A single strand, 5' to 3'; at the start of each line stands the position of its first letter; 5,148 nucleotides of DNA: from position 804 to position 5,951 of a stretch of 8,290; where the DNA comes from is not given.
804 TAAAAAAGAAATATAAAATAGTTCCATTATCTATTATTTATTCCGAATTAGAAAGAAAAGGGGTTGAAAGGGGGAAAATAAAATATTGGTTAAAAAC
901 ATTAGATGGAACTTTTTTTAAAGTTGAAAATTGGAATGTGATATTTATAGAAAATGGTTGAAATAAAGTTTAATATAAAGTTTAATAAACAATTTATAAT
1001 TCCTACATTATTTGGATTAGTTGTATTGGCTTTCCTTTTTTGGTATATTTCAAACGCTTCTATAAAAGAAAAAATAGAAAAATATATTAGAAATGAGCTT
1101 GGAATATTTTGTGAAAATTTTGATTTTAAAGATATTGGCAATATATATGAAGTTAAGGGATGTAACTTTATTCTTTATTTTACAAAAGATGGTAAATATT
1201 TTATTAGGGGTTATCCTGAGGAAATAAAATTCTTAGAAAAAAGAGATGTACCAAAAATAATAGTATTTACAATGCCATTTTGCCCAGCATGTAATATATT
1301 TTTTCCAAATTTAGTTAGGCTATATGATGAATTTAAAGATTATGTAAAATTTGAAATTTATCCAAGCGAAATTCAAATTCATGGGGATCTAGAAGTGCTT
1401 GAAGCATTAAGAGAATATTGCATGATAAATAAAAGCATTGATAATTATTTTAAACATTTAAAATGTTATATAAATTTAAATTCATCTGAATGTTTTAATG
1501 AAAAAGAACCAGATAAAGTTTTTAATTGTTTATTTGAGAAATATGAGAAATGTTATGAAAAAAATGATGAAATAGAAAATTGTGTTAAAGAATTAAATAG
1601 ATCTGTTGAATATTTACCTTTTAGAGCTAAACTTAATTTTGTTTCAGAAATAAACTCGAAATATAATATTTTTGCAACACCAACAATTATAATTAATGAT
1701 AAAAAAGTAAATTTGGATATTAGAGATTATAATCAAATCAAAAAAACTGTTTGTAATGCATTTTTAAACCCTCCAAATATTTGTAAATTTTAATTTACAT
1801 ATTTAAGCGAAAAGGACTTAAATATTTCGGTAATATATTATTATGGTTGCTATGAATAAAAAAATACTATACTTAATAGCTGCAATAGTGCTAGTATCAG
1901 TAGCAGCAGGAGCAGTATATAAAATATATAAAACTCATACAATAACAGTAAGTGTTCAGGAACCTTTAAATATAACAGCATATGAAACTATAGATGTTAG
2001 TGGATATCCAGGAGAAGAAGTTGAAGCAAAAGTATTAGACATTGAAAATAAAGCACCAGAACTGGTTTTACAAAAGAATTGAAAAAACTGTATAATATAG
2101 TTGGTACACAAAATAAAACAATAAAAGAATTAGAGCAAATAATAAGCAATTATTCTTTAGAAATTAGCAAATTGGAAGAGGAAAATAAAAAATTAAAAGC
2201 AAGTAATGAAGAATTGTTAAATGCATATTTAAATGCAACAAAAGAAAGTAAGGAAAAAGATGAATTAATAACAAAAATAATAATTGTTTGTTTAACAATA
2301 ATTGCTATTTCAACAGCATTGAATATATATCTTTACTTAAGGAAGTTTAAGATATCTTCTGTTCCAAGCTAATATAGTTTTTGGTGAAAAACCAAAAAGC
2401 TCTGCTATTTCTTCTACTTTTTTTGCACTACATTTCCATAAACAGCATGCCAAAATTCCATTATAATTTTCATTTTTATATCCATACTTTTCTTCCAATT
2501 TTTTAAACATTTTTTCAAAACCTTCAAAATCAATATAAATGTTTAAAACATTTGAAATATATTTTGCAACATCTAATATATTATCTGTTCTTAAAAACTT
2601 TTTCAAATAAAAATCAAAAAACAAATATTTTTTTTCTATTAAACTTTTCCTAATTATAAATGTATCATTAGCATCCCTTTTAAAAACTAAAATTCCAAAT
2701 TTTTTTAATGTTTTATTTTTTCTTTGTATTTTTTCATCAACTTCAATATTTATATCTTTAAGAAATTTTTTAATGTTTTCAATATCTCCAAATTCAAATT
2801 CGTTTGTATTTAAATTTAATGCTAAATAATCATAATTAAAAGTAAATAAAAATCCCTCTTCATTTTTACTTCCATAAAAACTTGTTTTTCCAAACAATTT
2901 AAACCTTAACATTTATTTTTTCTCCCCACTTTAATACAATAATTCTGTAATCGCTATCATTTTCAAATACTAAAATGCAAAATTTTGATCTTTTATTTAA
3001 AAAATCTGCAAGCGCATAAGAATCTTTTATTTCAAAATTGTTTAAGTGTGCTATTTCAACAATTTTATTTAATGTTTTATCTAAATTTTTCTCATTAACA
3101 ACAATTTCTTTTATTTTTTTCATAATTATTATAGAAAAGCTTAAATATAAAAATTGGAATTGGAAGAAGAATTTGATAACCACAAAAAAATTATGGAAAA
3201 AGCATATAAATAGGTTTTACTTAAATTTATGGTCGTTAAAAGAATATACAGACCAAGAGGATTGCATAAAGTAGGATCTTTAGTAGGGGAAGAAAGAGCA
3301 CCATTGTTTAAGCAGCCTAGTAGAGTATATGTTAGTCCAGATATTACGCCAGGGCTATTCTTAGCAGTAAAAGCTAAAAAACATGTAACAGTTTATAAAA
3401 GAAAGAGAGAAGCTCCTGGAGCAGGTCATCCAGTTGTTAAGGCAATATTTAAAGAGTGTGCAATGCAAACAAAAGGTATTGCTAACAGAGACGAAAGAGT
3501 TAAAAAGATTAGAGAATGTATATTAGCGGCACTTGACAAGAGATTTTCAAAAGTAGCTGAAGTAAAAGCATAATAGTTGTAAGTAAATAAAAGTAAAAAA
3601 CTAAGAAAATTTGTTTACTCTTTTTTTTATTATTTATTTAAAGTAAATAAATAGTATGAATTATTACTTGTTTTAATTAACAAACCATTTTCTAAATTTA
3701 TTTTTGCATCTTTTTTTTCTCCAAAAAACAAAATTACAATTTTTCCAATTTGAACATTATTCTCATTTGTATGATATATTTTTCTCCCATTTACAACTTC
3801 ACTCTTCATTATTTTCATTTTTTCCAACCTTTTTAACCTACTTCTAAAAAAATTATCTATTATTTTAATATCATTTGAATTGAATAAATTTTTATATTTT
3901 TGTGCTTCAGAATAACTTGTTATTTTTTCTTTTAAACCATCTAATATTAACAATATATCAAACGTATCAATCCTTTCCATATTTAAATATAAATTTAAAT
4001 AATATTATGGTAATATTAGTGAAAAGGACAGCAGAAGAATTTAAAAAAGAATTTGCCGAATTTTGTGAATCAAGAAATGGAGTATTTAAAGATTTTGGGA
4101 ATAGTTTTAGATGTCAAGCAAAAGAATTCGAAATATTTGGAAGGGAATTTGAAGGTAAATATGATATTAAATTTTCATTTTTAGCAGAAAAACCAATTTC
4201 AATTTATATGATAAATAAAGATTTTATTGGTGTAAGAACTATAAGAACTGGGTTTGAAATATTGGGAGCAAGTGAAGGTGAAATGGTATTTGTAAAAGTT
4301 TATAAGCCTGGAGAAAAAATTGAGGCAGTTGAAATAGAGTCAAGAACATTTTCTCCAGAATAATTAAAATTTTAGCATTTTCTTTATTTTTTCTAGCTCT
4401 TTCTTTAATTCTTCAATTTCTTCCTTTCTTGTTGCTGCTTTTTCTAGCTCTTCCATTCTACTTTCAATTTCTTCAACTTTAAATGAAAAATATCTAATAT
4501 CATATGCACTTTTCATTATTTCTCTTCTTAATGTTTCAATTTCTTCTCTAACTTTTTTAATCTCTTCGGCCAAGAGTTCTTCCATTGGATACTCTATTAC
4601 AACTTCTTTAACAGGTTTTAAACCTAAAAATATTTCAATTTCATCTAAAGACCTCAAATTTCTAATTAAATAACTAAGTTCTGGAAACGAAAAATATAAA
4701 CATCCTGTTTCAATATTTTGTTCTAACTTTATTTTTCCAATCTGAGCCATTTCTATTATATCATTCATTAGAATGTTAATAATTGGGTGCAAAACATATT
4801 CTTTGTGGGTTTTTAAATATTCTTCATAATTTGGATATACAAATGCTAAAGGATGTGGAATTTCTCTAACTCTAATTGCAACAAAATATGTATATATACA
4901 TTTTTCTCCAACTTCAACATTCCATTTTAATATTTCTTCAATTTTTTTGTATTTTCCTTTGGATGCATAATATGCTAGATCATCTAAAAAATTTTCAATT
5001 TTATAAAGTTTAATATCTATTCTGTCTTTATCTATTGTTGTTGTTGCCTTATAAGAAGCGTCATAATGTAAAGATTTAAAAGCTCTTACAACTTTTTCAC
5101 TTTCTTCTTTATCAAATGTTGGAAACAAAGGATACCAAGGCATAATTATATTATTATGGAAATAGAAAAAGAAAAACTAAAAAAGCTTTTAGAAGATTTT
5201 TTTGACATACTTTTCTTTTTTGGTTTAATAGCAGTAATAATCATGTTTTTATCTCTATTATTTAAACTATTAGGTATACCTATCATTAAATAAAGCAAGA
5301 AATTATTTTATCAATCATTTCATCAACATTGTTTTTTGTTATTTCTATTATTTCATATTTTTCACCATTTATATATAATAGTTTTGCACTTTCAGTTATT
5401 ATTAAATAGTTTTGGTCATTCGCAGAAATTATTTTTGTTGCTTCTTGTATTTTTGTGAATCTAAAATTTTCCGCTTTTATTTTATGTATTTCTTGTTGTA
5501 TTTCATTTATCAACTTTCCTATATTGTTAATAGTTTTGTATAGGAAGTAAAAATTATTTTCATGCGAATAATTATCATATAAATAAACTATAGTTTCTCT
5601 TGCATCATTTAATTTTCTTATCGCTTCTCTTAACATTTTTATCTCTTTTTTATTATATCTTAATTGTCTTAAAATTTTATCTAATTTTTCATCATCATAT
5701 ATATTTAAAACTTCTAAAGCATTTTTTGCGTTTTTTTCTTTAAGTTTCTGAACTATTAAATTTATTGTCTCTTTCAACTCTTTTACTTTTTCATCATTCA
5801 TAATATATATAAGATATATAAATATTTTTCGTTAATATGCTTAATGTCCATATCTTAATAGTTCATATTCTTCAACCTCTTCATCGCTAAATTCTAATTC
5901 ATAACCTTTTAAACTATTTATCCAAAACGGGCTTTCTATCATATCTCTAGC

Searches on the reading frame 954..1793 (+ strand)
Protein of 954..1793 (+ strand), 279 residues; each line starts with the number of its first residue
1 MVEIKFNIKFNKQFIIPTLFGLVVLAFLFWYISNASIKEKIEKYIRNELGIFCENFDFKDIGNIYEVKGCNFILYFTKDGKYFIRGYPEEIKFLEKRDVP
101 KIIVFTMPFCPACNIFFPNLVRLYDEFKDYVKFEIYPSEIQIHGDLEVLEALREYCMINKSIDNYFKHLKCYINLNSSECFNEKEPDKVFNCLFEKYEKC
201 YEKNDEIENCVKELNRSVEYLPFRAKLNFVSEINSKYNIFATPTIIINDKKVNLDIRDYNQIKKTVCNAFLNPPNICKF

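Call 3: search_protein_families(library=pfam, proteins=[window:954-1793:+], max_evalue=1)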
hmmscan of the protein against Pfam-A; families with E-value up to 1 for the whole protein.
window:954-1793:+ (279 aa): 9 families
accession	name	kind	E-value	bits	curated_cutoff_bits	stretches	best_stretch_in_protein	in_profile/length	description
PF13462.12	Thioredoxin_4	-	1.6e-06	28.9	23.2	1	101-255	16-153/165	Thioredoxin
PF13098.12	Thioredoxin_2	-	1.7e-06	28.7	27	1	98-253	5-86/104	Thioredoxin-like domain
PF13192.12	Thioredoxin_3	-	0.001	19.5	24.8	1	199-251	12-59/76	Thioredoxin domain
PF00085.26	Thioredoxin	-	0.0022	18.4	23.5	1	94-133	14-53/103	Thioredoxin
PF10411.14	DsbC_N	-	0.0025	17.8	25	1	38-87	11-58/70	Disulfide bond isomerase protein N-terminal domain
PF25011.1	VSR_TRX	-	0.0027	17.9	27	1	143-256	85-198/208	Vacuolar sorting receptor thioredoxin-like domain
PF13905.12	Thioredoxin_8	-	0.0028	18.4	27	1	102-135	5-38/94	Thioredoxin-like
PF18532.6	DUF5621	-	0.019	15.1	25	1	151-221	34-110/139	Domain of unknown function (DUF5621)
PF01323.26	DSBA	-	0.22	11.7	25.6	0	102-143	2-42/191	DSBA-like thioredoxin domain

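Call 4: search_protein_families(library=phrogs, proteins=[window:954-1793:+], max_evalue=1)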
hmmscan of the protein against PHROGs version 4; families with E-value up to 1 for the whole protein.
window:954-1793:+ (279 aa): 3 families
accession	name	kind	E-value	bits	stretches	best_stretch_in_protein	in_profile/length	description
phrog_22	-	DNA, RNA and nucleotide metabolism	0.0051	17.9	0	232-264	112-142/162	thioredoxin domain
phrog_17554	-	unknown function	0.067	14.6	1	24-76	11-66/96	-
phrog_23479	-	unknown function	0.22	12.8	1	3-39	6-41/74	-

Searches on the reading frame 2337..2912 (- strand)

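Call 3: search_protein_families(library=pfam, proteins=[window:2337-2912:-], max_evalue=1)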
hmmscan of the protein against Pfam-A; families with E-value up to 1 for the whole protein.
window:2337-2912:- (191 aa): 5 families
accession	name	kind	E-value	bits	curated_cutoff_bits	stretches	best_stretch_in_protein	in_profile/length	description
PF06056.18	Terminase_5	-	0.013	15.9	20.3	1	166-187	16-37/58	Putative ATPase subunit of terminase (gpP-like)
PF13518.12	HTH_28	-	0.023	15.2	25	1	166-188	15-37/52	Helix-turn-helix domain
PF13384.12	HTH_23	-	0.081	13.2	24.6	1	159-187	12-41/50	Homeodomain-like domain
PF12728.13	HTH_17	-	0.1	13.3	27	1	166-183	4-21/51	Helix-turn-helix domain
PF13411.12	MerR_1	-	0.11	13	21.6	1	166-190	3-26/69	MerR HTH family regulatory protein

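Call 4: search_protein_families(library=phrogs, proteins=[window:2337-2912:-], max_evalue=1)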
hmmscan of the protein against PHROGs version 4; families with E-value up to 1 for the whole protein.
window:2337-2912:- (191 aa): 1 family
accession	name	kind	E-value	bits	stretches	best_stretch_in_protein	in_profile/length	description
phrog_4117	-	unknown function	0.014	16.4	1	124-155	8-39/65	-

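Call 31: search_protein_families(library=ncbifam, proteins=[window:2337-2912:-], max_evalue=0.1)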
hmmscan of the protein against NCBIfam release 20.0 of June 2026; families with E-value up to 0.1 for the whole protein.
window:2337-2912:- (191 aa): 0 families

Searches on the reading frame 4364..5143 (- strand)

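Call 3: search_protein_families(library=pfam, proteins=[window:4364-5143:-], max_evalue=1)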
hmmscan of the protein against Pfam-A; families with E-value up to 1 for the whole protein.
window:4364-5143:- (259 aa): 12 families
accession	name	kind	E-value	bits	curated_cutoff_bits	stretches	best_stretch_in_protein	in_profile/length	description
PF17561.7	TssO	-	0.011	16.4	29.2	1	196-255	85-146/148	Type VI secretion system, TssO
PF10473.14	CENP-F_leu_zip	-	0.017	15.6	34.5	1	189-258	41-111/140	Leucine-rich repeats of kinetochore protein Cenp-F/LEK1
PF20663.3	COG4_N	-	0.023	15.2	27.3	1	189-256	5-72/107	Conserved oligomeric Golgi complex subunit 4, N-terminal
PF18052.6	Rx_N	-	0.068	13.7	27.7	0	231-258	15-42/93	Rx N-terminal domain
PF03961.19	FapA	-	0.11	12.6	31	1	166-258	127-227/272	Flagellar Assembly Protein A beta solenoid domain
PF05615.18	THOC7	-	0.15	12.8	28.7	1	224-258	76-111/136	Tho complex subunit 7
PF05377.16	FlaC_arch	-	0.17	12.8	27.8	0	222-256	1-36/55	Flagella accessory protein C (FlaC)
PF25450.1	Rab11-FIP3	-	0.27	12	31.9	1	184-256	27-97/125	Rab11-FIP3-like domain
PF06009.19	Laminin_II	-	0.39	11.2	33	1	192-257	37-99/138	Laminin Domain II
PF00769.24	ERM_C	-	0.61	11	23.4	0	224-255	3-34/77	Ezrin/radixin/moesin family C terminal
PF10186.14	ATG14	-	0.65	9.5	33.2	1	193-258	40-107/347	Vacuolar sorting 38 and autophagy-related subunit 14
PF08702.15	Fib_alpha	-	1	10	29.9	1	194-242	82-130/143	Fibrinogen alpha/beta chain family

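Call 4: search_protein_families(library=phrogs, proteins=[window:4364-5143:-], max_evalue=1)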
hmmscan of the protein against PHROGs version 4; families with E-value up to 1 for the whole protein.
window:4364-5143:- (259 aa): 15 families
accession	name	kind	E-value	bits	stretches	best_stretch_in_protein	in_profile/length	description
phrog_8369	-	other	0.00095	20.3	1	191-258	69-137/192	hol-like chemotaxis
phrog_77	-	DNA, RNA and nucleotide metabolism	0.0019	17.8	1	108-257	672-779/967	SbcC-like subunit of palindrome specific endonuclease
phrog_7330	-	unknown function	0.021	16.1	1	187-232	36-81/82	-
phrog_5962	-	unknown function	0.033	15.7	1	178-258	12-90/109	-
phrog_1056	-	tail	0.12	12.1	1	183-256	258-328/582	fibritin neck whisker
phrog_473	-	head and packaging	0.13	13.8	1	225-258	35-68/75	virion structural protein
phrog_21949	-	unknown function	0.13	13.2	1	215-240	11-36/49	-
phrog_284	-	DNA, RNA and nucleotide metabolism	0.14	12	1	181-255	28-90/398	exonuclease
phrog_5036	-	unknown function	0.5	11.4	1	176-257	66-145/158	-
phrog_3534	-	unknown function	0.52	11.3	1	191-234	69-112/117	-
phrog_21066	-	unknown function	0.54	11.1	0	191-258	118-185/228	-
phrog_6631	-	unknown function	0.57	10.6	0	191-256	25-110/251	-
phrog_1173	-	unknown function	0.73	11.1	0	200-245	12-61/86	-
phrog_25820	-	lysis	0.93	9.8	0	191-257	46-113/265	endolysin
phrog_739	-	lysis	0.99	10.6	0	193-258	27-90/122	Rz-like spanin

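Call 31: search_protein_families(library=ncbifam, proteins=[window:4364-5143:-], max_evalue=0.1)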
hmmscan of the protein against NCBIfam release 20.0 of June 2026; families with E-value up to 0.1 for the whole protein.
window:4364-5143:- (259 aa): 5 families
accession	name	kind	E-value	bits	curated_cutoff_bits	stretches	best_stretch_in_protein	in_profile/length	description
NF043058.1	T4SS_LegC2C7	subfamily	0.023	13.6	350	1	188-255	124-192/348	LegC2/C7 family Dot/Icm T4SS effector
NF033928.1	alph_xenorhab_A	subfamily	0.03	13.6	125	1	189-255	132-202/339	alpha-xenorhabdolysin family binary toxin subunit A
NF047368.1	collar_FlbB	equivalog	0.032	14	110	1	160-256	27-124/193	periplasmic-type flagellar collar protein FlbB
NF045487.1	ASRP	equivalog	0.04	12.5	300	1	193-254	163-231/593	archaea-specific SMC-related protein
NF041345.1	XopF1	subfamily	0.072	11.3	800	1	193-258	592-656/668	type III secretion system effector XopF1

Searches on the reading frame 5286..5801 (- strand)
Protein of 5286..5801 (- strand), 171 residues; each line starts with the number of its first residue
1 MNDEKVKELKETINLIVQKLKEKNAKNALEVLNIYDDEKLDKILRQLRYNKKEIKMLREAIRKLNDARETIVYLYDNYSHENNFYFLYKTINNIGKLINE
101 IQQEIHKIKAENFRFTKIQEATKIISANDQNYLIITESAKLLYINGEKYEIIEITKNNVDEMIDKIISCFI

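Call 3: search_protein_families(library=pfam, proteins=[window:5286-5801:-], max_evalue=1)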
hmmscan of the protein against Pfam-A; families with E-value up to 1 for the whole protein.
window:5286-5801:- (171 aa): 5 families
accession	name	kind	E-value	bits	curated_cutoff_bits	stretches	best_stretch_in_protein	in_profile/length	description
PF05565.16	Sipho_Gp157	-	0.055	13.9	28.6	1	91-123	42-74/162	Siphovirus Gp157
PF00804.31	Syntaxin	-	0.083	13.1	26.7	1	85-128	5-48/157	Syntaxin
PF18211.6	Csm1_B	-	0.15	12.4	26.4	0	78-114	41-77/94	Csm1 subunit domain B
PF24590.1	DUF7615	-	0.47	11.4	27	1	37-122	9-92/106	Domain of unknown function (DUF7615)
PF18595.6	Nuf2_DHR10-like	-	0.56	10.7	28.4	0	90-121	34-65/117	Nuf2, DHR10-like domain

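Call 4: search_protein_families(library=phrogs, proteins=[window:5286-5801:-], max_evalue=1)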
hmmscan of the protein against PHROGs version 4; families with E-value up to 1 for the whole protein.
window:5286-5801:- (171 aa): 6 families
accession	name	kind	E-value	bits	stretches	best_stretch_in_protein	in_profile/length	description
phrog_17376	-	DNA, RNA and nucleotide metabolism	0.05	12.6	1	42-105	459-521/891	replication protein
phrog_8369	-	other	0.096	13.7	1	20-120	39-124/192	hol-like chemotaxis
phrog_3550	-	unknown function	0.12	13.7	1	53-107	3-57/79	-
phrog_37133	-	unknown function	0.13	13.5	0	38-61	29-52/79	-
phrog_4642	-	unknown function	0.56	11.8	1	4-39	27-60/80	-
phrog_16582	-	unknown function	0.78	11.1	0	2-54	34-86/94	-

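Call 31: search_protein_families(library=ncbifam, proteins=[window:5286-5801:-], max_evalue=0.1)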
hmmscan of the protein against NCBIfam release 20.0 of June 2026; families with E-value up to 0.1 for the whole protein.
window:5286-5801:- (171 aa): 1 family
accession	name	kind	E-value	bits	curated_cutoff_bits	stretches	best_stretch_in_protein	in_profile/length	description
TIGR02420.1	dksA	equivalog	0.0012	19.3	115.5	1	38-115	4-82/110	RNA polymerase-binding protein DksA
